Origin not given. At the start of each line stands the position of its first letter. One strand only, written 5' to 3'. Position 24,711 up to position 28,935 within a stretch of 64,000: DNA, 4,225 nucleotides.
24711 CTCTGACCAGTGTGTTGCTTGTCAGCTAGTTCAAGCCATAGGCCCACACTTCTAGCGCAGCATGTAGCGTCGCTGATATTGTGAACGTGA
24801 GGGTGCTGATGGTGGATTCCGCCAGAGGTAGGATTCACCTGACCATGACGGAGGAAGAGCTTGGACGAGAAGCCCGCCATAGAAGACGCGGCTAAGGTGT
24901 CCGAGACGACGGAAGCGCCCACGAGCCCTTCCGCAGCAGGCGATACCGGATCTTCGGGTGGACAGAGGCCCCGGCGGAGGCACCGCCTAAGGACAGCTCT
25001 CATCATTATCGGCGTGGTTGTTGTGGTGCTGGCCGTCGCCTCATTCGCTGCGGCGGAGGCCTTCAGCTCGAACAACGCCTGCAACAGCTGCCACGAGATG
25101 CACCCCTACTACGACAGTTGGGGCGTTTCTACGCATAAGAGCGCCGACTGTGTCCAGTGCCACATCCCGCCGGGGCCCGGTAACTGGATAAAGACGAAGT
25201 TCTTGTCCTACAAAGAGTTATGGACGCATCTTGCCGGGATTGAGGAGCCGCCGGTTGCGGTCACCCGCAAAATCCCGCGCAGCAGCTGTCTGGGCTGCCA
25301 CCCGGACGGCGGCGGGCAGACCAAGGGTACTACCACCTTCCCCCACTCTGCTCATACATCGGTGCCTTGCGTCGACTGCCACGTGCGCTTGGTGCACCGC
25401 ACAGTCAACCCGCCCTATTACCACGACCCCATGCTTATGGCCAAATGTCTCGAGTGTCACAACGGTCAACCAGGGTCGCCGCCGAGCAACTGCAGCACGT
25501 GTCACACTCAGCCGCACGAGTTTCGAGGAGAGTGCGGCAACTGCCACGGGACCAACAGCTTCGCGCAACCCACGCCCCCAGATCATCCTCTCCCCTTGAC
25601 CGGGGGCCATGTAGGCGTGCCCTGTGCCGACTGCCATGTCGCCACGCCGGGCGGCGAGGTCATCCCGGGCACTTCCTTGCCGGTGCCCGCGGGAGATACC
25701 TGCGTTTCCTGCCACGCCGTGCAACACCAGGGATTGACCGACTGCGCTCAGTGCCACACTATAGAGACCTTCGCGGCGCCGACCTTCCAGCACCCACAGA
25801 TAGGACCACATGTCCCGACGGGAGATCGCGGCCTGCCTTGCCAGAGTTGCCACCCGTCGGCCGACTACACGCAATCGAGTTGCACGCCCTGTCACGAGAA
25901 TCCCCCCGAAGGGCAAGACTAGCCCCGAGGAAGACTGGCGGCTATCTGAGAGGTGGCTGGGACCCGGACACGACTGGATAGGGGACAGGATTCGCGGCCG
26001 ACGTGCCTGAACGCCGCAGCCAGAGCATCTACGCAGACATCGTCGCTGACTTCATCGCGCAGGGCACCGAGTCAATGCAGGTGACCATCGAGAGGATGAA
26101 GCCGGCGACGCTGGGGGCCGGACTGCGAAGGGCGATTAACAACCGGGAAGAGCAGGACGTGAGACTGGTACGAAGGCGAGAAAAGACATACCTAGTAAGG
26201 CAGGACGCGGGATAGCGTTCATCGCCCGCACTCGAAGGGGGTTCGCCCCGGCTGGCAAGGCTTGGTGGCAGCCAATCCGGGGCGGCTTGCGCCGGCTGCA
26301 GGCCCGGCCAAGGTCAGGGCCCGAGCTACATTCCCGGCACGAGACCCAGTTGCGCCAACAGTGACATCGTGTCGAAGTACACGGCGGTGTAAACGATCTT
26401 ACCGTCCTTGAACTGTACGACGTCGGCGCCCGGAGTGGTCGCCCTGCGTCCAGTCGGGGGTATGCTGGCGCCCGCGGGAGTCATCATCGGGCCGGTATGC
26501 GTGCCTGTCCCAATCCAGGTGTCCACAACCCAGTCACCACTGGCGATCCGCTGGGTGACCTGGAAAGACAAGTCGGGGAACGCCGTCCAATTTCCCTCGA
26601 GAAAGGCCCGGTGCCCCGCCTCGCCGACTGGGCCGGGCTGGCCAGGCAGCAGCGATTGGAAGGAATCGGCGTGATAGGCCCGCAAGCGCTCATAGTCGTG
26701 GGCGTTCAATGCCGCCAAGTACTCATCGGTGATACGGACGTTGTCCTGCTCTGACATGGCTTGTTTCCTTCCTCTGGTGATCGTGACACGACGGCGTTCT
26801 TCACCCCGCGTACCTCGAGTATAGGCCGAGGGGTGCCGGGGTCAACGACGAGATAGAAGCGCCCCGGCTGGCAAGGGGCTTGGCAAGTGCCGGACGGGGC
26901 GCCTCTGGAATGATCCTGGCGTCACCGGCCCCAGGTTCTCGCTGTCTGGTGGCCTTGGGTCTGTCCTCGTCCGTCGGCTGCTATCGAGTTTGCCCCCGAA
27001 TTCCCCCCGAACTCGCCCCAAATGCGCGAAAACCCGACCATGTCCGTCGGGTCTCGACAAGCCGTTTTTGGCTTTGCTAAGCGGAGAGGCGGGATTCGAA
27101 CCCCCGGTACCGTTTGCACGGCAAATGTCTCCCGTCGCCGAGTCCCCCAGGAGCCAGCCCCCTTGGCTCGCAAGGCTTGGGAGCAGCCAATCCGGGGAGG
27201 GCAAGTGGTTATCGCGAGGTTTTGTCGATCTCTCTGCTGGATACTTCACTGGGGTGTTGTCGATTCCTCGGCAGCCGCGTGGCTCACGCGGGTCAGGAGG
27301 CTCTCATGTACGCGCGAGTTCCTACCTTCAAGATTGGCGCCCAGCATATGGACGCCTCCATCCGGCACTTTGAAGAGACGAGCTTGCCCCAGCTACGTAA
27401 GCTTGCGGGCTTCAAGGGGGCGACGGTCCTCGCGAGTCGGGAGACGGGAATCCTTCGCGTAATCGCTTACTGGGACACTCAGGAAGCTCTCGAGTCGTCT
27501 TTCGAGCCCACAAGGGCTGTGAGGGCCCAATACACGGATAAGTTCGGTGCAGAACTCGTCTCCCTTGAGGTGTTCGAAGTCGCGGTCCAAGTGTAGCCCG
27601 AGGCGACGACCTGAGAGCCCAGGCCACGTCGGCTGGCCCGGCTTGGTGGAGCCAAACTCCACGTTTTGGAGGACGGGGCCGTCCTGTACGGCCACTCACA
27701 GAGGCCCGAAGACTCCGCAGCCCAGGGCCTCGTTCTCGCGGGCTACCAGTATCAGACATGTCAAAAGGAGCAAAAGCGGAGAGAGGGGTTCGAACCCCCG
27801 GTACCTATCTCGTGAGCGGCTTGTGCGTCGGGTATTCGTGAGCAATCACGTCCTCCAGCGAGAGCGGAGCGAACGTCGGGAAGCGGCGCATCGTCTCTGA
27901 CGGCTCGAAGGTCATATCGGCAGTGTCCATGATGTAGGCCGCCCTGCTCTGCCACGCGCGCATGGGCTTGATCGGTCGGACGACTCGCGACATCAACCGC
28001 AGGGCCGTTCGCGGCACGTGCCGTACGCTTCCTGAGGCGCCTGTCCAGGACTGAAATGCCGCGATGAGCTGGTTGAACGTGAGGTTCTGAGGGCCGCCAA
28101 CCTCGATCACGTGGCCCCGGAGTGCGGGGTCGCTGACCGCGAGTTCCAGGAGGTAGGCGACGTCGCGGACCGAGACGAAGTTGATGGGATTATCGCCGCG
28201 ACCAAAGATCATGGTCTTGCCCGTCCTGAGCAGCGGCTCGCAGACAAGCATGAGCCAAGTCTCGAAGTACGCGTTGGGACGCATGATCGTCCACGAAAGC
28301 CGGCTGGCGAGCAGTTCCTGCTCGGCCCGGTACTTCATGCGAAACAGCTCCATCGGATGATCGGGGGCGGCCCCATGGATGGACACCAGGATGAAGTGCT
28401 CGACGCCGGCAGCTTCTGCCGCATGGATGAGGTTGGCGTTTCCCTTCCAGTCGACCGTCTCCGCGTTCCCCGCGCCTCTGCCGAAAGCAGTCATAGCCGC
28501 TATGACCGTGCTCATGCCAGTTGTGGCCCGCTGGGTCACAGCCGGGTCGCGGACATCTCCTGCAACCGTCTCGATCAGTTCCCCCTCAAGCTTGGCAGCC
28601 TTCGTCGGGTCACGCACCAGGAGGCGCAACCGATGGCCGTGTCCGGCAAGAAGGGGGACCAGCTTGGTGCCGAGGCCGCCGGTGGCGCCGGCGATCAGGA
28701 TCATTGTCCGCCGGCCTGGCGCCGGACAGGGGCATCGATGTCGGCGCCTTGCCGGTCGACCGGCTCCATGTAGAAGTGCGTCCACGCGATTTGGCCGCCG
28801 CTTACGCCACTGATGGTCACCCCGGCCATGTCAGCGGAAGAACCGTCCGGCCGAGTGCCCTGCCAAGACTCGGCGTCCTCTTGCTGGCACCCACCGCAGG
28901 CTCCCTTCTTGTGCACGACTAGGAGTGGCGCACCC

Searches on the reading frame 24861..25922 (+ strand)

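Call 32: search_protein_families(library=pfam, proteins=[window:24861-25922:+], max_evalue=0.0001)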
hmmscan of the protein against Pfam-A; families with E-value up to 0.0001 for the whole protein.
window:24861-25922:+ (353 aa): 4 families
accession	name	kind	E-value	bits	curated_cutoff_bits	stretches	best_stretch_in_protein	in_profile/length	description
PF14522.11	Cytochrome_C7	-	9.2e-14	51.5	24.8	0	159-229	2-66/67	Cytochrome c7 and related cytochrome c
PF03264.19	Cytochrom_NNT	-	1.1e-12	48.4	24.1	1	44-182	8-172/174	NapC/NirT cytochrome c family, N-terminal region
PF14537.11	Cytochrom_c3_2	-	1.3e-07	32.4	25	0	278-346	6-79/79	Cytochrome c3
PF02085.21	Cytochrom_CIII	-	1.4e-05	25.7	22.9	0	153-259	16-101/101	Class III cytochrome C family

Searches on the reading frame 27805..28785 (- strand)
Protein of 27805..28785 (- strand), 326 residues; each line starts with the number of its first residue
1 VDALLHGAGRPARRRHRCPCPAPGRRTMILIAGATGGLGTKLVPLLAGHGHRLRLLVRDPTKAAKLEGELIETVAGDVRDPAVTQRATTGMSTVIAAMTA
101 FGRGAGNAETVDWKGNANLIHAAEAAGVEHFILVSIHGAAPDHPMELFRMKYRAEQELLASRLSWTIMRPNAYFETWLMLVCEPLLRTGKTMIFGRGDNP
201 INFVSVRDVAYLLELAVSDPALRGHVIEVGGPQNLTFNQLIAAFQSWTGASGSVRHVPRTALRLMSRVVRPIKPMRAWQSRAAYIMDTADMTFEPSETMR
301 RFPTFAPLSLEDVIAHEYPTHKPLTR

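Call 32: search_protein_families(library=pfam, proteins=[window:27805-28785:-], max_evalue=0.0001)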
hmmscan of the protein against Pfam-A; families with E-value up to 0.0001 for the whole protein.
window:27805-28785:- (326 aa): 4 families
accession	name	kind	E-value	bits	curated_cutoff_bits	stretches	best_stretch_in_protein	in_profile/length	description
PF13460.12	NAD_binding_10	-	1.3e-26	94.1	27.2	1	33-173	1-146/184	NAD(P)H-binding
PF05368.20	NmrA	-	1.6e-23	84.2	27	1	28-264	4-250/298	NmrA-like family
PF01370.27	Epimerase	-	9.5e-12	45.3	20.9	1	29-136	1-115/240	NAD dependent epimerase/dehydratase family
PF01073.25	3Beta_HSD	-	8.4e-06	25.4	22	1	30-139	1-119/280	3-beta hydroxysteroid dehydrogenase/isomerase family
